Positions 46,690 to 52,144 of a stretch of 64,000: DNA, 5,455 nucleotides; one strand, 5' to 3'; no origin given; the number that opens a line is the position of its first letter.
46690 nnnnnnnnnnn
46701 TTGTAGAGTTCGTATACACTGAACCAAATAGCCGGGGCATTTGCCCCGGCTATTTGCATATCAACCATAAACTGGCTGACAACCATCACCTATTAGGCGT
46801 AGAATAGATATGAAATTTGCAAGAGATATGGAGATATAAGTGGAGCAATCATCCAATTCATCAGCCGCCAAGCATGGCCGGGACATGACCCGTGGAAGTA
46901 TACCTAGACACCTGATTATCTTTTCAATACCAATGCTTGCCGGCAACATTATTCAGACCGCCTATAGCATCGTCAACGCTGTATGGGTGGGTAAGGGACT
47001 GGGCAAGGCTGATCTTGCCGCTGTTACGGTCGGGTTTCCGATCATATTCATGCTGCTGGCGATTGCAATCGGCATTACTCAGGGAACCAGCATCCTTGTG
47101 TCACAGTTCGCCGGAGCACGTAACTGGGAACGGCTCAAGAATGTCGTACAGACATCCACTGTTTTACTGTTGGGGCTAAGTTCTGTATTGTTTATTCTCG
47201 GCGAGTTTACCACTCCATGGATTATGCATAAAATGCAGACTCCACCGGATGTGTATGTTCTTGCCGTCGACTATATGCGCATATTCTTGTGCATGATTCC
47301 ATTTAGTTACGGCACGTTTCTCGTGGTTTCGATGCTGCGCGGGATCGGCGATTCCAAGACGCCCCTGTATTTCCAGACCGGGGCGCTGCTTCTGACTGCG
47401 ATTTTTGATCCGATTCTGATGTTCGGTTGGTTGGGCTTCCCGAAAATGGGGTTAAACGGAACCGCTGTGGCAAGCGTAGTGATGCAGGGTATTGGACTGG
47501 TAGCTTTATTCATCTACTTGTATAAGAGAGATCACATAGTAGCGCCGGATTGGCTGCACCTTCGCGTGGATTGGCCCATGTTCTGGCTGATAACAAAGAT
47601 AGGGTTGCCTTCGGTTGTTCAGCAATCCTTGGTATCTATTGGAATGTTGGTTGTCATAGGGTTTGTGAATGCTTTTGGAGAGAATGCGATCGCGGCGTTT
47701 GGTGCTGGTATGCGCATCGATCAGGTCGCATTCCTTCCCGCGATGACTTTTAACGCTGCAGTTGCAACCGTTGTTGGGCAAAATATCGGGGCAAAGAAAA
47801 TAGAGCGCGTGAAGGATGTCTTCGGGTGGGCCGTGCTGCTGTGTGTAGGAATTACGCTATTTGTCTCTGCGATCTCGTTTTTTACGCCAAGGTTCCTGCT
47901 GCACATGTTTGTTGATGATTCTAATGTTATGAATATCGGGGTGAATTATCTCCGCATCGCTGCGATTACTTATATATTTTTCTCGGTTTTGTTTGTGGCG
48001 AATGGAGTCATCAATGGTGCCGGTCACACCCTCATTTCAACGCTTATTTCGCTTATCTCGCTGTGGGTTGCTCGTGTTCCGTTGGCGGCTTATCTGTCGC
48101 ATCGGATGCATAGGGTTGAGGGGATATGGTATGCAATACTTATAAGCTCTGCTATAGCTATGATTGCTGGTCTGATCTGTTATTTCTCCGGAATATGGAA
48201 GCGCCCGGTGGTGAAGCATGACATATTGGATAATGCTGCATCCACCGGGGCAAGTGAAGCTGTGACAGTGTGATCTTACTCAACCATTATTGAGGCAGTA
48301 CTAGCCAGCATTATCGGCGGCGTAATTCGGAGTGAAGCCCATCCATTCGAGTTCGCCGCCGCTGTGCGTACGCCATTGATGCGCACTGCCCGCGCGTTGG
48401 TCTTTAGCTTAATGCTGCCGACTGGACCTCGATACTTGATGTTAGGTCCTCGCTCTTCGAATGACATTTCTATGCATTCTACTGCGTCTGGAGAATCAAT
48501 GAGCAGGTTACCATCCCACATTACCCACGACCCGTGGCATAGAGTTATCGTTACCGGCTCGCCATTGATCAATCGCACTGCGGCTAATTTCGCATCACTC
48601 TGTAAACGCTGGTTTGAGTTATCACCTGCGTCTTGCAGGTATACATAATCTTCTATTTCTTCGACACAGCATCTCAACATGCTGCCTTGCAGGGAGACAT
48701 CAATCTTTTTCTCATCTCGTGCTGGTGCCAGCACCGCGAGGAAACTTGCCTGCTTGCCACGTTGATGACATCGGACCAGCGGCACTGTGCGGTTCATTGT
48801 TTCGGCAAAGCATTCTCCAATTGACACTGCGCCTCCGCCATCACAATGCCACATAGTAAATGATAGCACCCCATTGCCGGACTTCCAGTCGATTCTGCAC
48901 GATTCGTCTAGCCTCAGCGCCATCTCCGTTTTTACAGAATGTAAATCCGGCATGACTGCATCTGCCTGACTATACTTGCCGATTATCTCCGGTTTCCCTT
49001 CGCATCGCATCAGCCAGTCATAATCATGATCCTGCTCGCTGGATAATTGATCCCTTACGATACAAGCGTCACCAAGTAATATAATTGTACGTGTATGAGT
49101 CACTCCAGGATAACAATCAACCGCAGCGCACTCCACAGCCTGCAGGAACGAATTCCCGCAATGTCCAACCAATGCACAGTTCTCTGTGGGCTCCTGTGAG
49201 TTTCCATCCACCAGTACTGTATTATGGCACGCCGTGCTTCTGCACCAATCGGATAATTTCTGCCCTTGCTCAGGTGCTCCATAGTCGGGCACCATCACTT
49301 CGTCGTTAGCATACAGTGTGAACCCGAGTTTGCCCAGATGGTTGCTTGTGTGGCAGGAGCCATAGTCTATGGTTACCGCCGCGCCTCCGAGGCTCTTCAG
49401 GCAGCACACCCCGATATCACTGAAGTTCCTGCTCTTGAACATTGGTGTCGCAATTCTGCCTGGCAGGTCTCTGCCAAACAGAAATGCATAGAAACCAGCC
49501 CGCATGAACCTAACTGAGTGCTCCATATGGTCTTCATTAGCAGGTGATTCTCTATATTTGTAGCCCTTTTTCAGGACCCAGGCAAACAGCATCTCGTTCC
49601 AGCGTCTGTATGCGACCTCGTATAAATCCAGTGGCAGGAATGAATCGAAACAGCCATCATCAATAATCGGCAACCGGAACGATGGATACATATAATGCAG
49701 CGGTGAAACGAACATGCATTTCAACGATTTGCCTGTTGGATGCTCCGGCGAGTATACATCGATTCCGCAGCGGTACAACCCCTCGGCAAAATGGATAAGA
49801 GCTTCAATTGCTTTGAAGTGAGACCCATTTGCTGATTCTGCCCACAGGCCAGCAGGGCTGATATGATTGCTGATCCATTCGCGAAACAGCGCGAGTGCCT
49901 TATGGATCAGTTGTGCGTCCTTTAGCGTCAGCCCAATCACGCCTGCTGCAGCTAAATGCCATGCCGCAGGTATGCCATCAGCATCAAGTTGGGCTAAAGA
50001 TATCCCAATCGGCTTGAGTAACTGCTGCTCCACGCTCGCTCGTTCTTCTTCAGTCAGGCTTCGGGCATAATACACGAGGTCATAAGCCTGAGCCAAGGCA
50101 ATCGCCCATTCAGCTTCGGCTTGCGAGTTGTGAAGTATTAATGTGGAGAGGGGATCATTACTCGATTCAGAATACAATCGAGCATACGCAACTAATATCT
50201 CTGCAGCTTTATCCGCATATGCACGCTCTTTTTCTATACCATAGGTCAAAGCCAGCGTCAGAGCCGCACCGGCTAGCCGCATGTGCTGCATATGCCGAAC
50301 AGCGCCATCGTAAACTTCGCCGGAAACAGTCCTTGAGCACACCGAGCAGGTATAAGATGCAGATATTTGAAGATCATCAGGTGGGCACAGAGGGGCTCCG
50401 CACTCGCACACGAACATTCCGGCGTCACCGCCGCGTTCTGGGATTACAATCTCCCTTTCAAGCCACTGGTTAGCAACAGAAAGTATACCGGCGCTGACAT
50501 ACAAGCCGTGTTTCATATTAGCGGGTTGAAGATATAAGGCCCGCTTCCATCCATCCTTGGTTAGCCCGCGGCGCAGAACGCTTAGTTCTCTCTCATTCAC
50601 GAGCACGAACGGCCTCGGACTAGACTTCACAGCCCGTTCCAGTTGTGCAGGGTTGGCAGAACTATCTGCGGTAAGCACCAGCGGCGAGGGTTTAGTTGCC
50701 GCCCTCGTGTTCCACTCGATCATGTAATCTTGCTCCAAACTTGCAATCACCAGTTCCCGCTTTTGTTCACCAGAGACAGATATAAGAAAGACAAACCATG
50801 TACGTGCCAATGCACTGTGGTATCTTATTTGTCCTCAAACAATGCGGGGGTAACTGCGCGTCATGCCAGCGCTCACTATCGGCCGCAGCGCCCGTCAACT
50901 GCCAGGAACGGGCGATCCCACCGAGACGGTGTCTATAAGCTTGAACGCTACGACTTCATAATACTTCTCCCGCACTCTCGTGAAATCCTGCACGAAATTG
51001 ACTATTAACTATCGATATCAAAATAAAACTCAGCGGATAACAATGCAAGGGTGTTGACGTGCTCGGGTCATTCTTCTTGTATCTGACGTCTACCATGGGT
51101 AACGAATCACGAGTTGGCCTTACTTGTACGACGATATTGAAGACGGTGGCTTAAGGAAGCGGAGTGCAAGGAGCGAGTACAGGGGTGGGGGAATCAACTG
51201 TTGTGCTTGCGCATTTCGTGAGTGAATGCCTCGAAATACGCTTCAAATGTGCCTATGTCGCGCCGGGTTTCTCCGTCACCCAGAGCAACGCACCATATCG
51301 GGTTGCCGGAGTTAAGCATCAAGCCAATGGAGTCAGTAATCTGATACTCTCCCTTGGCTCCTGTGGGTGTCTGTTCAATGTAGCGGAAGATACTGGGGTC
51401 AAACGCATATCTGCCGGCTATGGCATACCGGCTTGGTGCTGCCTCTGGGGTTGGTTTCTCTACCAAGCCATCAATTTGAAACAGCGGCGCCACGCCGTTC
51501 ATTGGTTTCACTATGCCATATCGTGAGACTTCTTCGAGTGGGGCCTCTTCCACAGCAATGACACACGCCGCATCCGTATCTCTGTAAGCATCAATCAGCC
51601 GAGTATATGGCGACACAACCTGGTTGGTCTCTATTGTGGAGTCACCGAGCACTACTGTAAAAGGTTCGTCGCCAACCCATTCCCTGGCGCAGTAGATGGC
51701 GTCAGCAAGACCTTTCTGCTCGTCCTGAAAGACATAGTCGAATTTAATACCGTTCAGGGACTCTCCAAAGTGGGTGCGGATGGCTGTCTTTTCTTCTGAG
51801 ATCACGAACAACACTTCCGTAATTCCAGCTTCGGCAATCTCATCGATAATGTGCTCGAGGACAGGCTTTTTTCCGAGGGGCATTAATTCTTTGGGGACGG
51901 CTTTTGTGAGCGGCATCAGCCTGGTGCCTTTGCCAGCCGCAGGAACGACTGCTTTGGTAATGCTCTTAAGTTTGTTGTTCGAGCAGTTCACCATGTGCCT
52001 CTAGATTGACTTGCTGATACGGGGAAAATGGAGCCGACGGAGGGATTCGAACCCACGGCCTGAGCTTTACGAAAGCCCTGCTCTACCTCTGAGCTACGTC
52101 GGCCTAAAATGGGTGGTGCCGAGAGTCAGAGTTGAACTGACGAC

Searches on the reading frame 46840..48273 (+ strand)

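Call 14: search_protein_families(library=pfam, proteins=[window:46840-48273:+], max_evalue=0.00001)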
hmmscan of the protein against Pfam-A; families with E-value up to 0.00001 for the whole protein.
window:46840-48273:+ (477 aa): 1 family
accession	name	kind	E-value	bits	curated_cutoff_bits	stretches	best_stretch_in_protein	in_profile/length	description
PF01554.23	MatE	-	1.9e-61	206.9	24.9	2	31-192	1-161/161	MatE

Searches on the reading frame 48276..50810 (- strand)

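Call 14: search_protein_families(library=pfam, proteins=[window:48276-50810:-], max_evalue=0.00001)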
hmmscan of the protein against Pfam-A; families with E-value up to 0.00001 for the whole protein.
window:48276-50810:- (844 aa): 2 families
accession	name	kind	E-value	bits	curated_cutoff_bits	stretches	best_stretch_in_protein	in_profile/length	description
PF07940.18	Hepar_II_III_C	-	1.7e-18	67.4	24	1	460-604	6-166/237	Heparinase II/III-like, C-terminal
PF05426.18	Alginate_lyase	-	4e-07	30.2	22.2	1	172-365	50-260/275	Alginate lyase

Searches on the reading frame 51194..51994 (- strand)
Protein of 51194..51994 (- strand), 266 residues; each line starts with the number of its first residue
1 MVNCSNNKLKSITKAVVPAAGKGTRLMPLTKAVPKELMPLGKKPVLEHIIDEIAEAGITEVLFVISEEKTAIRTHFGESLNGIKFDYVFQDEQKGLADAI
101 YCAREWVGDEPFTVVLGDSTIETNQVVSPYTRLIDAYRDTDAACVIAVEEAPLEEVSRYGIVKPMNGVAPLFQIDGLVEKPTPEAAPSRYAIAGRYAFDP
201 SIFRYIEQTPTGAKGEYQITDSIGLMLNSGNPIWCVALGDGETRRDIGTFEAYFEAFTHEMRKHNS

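Call 79: search_protein_families(library=pfam, proteins=[window:51194-51994:-], max_evalue=0.000001)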
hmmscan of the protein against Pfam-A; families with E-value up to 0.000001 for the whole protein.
window:51194-51994:- (266 aa): 2 families
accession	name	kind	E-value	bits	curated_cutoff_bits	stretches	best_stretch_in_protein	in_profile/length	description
PF00483.29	NTP_transferase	-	4.2e-41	141.6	21.2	1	14-259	1-241/245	Nucleotidyl transferase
PF12804.13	NTP_transf_3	-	4.9e-12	46.8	27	1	15-150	1-124/160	MobA-like NTP transferase domain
